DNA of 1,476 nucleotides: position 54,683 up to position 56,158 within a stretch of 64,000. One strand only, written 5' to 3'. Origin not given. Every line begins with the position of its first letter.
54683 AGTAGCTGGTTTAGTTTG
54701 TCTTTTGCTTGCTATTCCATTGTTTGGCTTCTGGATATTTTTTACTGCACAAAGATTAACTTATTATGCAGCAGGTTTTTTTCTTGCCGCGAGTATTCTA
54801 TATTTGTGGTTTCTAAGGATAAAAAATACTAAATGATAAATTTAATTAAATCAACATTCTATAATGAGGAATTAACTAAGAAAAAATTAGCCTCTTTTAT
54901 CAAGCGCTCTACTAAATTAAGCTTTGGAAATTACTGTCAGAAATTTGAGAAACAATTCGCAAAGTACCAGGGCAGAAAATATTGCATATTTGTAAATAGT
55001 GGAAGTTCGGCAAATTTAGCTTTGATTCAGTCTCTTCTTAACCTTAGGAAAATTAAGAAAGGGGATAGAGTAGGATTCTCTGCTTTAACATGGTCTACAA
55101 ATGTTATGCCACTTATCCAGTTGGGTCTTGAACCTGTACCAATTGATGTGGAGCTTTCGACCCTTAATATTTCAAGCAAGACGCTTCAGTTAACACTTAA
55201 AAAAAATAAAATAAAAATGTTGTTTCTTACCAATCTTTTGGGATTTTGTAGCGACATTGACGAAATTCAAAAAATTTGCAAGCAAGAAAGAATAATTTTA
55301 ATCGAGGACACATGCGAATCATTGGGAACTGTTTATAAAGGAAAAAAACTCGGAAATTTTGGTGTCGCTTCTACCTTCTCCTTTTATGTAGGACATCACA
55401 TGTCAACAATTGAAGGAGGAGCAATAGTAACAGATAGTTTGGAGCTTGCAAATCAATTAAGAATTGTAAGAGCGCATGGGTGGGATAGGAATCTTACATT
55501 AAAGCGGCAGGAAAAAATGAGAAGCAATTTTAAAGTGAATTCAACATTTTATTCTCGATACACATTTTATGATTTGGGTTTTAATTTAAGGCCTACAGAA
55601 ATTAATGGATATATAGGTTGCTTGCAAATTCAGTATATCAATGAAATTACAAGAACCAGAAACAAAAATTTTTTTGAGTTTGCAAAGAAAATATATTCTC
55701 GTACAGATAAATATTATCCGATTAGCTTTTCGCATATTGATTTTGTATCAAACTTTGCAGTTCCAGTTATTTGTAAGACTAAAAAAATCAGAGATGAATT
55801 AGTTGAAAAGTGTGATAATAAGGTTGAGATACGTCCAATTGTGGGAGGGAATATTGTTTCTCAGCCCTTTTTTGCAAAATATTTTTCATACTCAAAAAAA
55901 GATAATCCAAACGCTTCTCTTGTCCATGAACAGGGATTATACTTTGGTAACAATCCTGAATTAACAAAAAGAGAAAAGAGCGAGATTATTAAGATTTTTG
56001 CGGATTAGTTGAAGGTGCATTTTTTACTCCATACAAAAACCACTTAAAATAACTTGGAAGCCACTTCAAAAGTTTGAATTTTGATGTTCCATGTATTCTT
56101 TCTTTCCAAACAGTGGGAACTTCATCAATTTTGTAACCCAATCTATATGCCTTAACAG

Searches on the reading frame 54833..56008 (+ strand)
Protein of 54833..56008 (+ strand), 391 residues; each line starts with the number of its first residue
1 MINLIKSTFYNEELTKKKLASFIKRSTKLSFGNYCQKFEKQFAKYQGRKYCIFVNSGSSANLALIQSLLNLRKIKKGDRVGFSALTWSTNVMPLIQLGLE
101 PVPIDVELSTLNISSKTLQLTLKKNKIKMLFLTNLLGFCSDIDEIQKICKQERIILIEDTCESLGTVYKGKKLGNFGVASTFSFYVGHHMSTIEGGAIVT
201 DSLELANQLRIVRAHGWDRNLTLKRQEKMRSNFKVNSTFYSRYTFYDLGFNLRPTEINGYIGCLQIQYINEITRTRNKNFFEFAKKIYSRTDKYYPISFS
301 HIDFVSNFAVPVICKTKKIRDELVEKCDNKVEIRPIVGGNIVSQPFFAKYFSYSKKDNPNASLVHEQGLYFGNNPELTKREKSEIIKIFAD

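Call 13: search_protein_families(library=pfam, proteins=[window:54833-56008:+], max_evalue=0.0001)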
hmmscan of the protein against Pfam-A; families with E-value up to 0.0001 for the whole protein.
window:54833-56008:+ (391 aa): 3 families
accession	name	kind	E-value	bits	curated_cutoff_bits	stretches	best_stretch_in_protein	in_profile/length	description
PF01041.23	DegT_DnrJ_EryC1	-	3.5e-64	217.7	19.8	1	23-388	14-358/360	DegT/DnrJ/EryC1/StrS aminotransferase family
PF01053.26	Cys_Met_Meta_PP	-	9.1e-07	28.2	27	1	36-212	55-225/381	Cys/Met metabolism PLP-dependent enzyme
PF00266.25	Aminotran_5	-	8.5e-05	22.1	21.5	0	46-165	59-181/371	Aminotransferase class-V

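Call 51: search_protein_families(library=ncbifam, proteins=[window:54833-56008:+], max_evalue=1e-10)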
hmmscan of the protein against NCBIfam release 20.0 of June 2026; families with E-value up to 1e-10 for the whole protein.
window:54833-56008:+ (391 aa): 7 families
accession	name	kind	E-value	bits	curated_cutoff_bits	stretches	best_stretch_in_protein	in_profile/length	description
NF011936.0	PRK15407.1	equivalog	1.2e-66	225.3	423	1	27-388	59-431/440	lipopolysaccharide biosynthesis protein RfbH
TIGR03588.1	PseC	equivalog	1.4e-42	145.9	423.5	1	25-388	22-375/380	UDP-4-amino-4,6-dideoxy-N-acetyl-beta-L-altrosamine transaminase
TIGR04181.1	NHT_00031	hypoth_equivalog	1.3e-40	139.4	420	1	15-354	12-342/359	LegC family aminotransferase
NF008658.2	PRK11658.1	equivalog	5.9e-31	107.5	631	1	23-286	23-270/379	UDP-4-amino-4-deoxy-L-arabinose aminotransferase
NF008687.0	PRK11706.1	equivalog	1.6e-26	92.9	375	1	17-290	15-270/375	dTDP-4-amino-4,6-dideoxygalactose transaminase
TIGR04427.1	PLP_DesI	equivalog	9.2e-21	74.4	650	1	32-220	51-232/390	dTDP-4-dehydro-6-deoxyglucose aminotransferase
TIGR02379.1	ECA_wecE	subfamily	4.6e-20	71.7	434.85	1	29-290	26-271/376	dTDP-4-amino-4,6-dideoxy-D-glucose transaminase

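Call 52: search_solved_structures(query=window:54833-56008:+, max_evalue=1e-30, show_alignments=1)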
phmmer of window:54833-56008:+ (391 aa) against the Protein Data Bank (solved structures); distinct sequences matched with E-value up to 1e-30: 7.
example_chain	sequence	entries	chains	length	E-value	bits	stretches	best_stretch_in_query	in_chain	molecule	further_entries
2gms_A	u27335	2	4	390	1.1e-64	222.1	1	12-374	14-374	Putative pyridoxamine 5-phosphate-dependent dehydrase, Wbdk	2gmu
3b8x_A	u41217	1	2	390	1.2e-63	218.7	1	12-374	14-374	Pyridoxamine 5-phosphate-dependent dehydrase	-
2r0t_A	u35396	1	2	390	2.2e-63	217.8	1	12-374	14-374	Pyridoxamine 5-phosphate-dependent dehydrase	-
3gr9_A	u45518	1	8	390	2.4e-63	217.6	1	12-374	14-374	ColD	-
3bcx_A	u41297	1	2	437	1.8e-44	155.5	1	29-385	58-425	CDP-6-deoxy-L-threo-D-glycero-4-hexulose-3-dehydrase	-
3bb8_A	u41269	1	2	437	3.2e-43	151.4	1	29-385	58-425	CDP-4-keto-6-deoxy-D-glucose-3-dehydrase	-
9wvy_A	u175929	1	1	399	7e-35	124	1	24-278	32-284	Putative NDP-4-keto-6-deoxyglucose-3-dehydratase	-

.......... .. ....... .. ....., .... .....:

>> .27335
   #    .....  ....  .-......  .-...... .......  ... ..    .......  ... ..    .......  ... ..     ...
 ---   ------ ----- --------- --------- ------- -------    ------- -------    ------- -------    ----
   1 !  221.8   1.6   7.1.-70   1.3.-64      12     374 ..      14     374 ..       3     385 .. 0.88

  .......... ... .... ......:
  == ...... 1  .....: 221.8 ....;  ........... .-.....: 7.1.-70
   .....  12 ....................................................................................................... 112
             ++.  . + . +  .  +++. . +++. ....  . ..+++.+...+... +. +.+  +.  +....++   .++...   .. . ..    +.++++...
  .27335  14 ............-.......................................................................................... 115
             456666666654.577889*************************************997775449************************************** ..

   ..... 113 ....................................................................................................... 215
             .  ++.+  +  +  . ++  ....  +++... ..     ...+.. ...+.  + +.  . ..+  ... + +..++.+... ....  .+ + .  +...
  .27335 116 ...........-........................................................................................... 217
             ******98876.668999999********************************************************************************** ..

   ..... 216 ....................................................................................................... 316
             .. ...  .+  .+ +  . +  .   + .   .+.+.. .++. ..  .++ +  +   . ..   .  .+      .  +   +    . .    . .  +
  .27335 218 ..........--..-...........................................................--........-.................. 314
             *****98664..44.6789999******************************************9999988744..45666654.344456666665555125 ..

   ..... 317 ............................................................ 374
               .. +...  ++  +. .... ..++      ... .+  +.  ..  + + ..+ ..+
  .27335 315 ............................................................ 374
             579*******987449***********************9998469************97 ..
